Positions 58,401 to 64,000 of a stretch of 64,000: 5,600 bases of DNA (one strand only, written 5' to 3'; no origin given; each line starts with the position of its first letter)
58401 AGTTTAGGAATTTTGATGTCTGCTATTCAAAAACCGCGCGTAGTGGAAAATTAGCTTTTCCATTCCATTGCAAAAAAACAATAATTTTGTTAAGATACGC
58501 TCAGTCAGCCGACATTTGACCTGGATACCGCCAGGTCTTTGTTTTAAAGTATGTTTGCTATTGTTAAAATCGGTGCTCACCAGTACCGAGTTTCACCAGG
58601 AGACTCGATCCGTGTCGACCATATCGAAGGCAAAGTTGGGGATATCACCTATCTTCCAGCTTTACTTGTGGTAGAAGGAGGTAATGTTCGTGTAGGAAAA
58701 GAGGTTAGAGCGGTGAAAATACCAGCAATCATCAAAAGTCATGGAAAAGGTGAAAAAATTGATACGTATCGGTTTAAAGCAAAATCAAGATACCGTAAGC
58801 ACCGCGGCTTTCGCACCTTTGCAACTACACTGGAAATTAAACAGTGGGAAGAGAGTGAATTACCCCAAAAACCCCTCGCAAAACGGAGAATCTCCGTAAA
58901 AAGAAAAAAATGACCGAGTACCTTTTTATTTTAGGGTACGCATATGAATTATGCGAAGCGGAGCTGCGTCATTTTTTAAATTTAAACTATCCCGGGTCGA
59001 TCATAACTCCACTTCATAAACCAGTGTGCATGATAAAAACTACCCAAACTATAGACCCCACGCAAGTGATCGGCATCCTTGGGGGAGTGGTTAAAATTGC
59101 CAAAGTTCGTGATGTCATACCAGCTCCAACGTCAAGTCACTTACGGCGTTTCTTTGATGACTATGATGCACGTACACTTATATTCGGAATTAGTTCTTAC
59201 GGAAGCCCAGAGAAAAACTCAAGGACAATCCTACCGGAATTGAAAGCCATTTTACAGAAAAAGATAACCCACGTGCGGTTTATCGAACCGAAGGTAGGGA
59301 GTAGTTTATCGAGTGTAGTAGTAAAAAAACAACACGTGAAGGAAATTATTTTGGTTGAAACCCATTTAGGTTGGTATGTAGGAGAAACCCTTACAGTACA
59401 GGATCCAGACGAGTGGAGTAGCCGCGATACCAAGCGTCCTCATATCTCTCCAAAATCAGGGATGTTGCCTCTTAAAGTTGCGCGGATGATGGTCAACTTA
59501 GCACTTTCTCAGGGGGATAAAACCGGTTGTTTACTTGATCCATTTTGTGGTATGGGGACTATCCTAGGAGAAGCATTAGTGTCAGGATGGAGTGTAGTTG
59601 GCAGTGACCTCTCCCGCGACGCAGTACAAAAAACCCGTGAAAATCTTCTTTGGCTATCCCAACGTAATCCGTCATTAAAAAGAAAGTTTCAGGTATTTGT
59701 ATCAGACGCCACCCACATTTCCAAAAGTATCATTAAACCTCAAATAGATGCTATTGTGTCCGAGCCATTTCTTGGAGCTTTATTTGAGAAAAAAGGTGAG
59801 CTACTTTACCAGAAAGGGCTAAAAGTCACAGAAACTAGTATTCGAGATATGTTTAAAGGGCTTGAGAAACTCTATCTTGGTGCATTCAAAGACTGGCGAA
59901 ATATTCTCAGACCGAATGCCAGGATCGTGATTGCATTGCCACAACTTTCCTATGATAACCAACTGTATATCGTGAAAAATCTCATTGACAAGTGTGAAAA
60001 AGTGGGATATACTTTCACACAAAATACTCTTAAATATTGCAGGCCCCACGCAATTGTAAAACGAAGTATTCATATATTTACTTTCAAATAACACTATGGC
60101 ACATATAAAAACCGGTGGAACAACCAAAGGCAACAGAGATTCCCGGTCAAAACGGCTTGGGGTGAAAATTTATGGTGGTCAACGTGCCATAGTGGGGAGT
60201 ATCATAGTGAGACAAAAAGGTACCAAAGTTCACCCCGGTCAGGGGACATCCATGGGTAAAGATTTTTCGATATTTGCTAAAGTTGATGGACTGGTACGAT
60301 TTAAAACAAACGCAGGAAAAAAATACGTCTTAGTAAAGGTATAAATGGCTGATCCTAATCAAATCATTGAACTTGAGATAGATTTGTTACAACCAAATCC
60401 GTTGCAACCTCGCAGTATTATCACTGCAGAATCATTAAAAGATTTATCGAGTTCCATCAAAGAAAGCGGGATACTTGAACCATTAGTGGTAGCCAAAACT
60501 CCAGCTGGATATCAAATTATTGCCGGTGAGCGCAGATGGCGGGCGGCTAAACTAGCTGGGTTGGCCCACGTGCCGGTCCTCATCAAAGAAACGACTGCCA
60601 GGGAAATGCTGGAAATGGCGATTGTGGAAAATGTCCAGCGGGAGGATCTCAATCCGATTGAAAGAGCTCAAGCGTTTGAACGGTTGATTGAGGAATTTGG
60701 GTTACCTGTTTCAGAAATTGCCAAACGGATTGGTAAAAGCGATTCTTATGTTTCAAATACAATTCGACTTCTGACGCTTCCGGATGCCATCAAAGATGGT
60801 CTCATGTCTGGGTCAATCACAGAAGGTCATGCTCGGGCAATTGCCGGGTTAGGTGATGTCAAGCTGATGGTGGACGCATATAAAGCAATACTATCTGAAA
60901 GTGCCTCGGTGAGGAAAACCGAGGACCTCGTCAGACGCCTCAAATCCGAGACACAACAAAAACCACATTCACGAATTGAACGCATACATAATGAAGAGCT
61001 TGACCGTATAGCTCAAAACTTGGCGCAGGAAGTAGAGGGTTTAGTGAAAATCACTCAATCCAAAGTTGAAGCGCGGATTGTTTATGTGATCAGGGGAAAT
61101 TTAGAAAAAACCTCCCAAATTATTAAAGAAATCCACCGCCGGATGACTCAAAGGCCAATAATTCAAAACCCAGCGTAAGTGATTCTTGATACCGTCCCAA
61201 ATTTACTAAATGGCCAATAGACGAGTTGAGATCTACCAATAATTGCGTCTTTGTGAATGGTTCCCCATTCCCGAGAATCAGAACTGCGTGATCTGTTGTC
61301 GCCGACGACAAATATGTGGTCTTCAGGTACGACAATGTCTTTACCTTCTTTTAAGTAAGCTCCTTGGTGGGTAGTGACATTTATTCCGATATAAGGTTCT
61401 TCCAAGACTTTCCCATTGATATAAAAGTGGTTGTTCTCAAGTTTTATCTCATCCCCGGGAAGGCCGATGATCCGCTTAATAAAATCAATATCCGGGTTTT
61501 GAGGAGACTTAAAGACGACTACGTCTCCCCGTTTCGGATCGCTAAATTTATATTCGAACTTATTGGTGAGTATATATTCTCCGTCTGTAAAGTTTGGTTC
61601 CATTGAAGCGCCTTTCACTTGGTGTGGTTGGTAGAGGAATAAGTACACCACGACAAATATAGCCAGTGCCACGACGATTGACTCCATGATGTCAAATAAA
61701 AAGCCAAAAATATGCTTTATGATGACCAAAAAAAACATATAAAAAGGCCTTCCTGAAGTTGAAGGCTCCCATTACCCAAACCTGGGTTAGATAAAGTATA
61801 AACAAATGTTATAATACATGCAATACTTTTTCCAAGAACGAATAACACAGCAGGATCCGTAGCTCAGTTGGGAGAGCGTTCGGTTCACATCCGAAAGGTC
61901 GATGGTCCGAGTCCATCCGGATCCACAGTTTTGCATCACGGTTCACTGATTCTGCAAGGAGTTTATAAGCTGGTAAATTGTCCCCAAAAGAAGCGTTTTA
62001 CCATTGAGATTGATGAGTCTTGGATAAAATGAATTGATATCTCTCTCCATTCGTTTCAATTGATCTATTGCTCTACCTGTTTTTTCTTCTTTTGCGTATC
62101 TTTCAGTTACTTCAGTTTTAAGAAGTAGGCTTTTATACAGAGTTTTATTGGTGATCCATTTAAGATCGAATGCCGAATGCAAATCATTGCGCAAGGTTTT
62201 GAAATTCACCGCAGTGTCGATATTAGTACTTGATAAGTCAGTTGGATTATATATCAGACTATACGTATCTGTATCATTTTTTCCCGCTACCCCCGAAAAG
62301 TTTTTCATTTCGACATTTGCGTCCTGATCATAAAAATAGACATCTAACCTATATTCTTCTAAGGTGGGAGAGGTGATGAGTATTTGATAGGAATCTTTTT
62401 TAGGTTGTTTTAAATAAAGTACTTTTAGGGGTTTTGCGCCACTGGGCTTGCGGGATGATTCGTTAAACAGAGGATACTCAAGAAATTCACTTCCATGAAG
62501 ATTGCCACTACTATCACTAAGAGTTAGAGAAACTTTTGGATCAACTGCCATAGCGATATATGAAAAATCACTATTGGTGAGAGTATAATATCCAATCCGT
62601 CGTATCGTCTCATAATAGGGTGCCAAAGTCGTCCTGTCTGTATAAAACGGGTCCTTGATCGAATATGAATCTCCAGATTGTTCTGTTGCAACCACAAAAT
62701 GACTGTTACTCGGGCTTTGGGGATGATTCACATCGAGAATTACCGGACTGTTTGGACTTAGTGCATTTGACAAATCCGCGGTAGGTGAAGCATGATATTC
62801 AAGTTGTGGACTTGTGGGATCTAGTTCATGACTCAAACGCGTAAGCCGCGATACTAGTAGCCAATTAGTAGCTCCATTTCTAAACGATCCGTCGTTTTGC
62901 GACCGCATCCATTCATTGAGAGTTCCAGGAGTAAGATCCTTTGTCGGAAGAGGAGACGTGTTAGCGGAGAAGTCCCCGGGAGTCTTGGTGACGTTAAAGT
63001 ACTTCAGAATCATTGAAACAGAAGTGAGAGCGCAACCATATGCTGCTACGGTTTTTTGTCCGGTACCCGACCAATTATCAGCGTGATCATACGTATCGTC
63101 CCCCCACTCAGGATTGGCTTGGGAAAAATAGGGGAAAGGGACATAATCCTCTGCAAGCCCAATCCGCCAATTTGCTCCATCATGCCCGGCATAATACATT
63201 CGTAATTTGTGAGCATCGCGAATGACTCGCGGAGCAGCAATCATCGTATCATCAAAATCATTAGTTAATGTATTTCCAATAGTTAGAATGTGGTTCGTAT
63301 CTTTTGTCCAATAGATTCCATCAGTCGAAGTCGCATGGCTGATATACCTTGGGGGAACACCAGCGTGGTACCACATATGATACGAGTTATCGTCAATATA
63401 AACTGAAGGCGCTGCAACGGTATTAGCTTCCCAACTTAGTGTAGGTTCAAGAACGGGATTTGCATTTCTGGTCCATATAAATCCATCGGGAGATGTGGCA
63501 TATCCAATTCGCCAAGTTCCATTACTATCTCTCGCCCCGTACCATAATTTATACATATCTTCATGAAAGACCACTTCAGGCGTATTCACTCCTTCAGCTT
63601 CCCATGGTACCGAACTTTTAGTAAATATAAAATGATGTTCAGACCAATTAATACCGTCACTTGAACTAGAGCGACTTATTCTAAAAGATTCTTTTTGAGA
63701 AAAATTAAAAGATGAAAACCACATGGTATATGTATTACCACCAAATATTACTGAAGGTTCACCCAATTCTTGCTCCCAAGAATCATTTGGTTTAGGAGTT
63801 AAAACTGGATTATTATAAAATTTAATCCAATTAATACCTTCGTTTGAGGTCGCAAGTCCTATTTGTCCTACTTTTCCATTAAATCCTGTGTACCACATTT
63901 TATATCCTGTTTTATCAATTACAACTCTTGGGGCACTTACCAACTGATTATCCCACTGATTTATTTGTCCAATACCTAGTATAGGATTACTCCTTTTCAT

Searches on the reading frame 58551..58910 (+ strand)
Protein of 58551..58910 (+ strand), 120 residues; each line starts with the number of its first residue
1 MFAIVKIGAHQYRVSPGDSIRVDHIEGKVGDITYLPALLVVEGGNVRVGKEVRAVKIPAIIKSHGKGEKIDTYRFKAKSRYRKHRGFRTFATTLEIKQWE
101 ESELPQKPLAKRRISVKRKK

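Call 67: search_protein_families(library=pfam, proteins=[window:58551-58910:+], max_evalue=0.001)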
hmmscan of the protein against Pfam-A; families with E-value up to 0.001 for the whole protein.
window:58551-58910:+ (120 aa): 1 family
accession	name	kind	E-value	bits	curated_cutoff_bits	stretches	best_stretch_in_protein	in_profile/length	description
PF00829.26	Ribosomal_L21p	-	1.7e-22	80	27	1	1-97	1-97/99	Ribosomal prokaryotic L21 protein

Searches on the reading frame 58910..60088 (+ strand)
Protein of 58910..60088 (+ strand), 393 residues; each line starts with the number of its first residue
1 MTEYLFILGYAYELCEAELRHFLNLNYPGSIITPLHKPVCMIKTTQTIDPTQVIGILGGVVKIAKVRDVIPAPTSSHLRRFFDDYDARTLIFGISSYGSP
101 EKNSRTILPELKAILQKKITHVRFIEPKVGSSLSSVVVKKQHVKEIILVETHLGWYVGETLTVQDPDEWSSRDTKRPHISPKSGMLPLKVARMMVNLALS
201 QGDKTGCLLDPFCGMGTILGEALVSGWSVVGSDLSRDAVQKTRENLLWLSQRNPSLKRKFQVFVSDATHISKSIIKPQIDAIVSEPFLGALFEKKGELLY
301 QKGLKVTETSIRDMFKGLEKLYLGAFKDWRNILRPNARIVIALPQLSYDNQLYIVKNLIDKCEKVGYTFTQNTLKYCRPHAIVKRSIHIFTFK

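Call 67: search_protein_families(library=pfam, proteins=[window:58910-60088:+], max_evalue=0.001)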
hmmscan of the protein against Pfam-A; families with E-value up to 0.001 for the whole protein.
window:58910-60088:+ (393 aa): 2 families
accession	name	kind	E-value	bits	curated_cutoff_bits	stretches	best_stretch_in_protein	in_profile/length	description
PF01170.24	UPF0020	-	2e-07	31.4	22.3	1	185-304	11-149/197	RMKL-like, methyltransferase domain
PF01555.25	N6_N4_Mtase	-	0.00047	20.6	26.7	0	183-240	163-217/221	DNA methylase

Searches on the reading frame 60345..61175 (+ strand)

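Call 67: search_protein_families(library=pfam, proteins=[window:60345-61175:+], max_evalue=0.001)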
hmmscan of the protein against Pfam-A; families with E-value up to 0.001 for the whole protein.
window:60345-61175:+ (277 aa): 4 families
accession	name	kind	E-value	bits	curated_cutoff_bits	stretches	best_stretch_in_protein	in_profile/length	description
PF17762.8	HTH_ParB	-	2.9e-32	111.3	22.6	1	100-200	1-101/102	ParB HTH domain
PF02195.25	ParB_N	-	8.2e-32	109.6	26.3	1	6-98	2-95/95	ParB N-terminal domain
PF08535.16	KorB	-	3.2e-06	27.4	22.3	1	119-159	3-43/89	KorB domain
PF13384.12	HTH_23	-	3e-05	24.1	24.6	1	105-141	5-39/50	Homeodomain-like domain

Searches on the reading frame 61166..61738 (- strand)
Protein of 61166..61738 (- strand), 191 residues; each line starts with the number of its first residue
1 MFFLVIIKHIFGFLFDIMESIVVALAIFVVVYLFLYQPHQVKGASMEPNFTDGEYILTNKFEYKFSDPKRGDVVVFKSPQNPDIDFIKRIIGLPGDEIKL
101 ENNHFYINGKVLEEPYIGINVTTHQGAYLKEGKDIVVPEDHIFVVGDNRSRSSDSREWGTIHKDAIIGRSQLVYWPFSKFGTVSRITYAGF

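Call 67: search_protein_families(library=pfam, proteins=[window:61166-61738:-], max_evalue=0.001)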
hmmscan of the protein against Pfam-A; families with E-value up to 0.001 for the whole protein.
window:61166-61738:- (191 aa): 2 families
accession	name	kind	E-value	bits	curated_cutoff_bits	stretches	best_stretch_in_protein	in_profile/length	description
PF10502.14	Peptidase_S26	-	7.9e-54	182.5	22.9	1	16-175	3-168/168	Signal peptidase, peptidase S26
PF00717.28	Peptidase_S24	-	0.00014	22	23.3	1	40-101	39-92/116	Peptidase S24-like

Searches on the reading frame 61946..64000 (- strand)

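Call 67: search_protein_families(library=pfam, proteins=[window:61946-64000:-], max_evalue=0.001)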
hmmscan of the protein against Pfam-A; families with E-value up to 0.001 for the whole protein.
window:61946-64000:- (685 aa): 2 families
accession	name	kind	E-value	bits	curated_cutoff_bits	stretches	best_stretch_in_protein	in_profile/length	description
PF04041.19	Glyco_hydro_130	-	2.1e-14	53.6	26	0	101-161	62-122/320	beta-1,4-mannooligosaccharide phosphorylase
PF13529.12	Peptidase_C39_2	-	2.2e-07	32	24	1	289-439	3-128/143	Peptidase_C39 like family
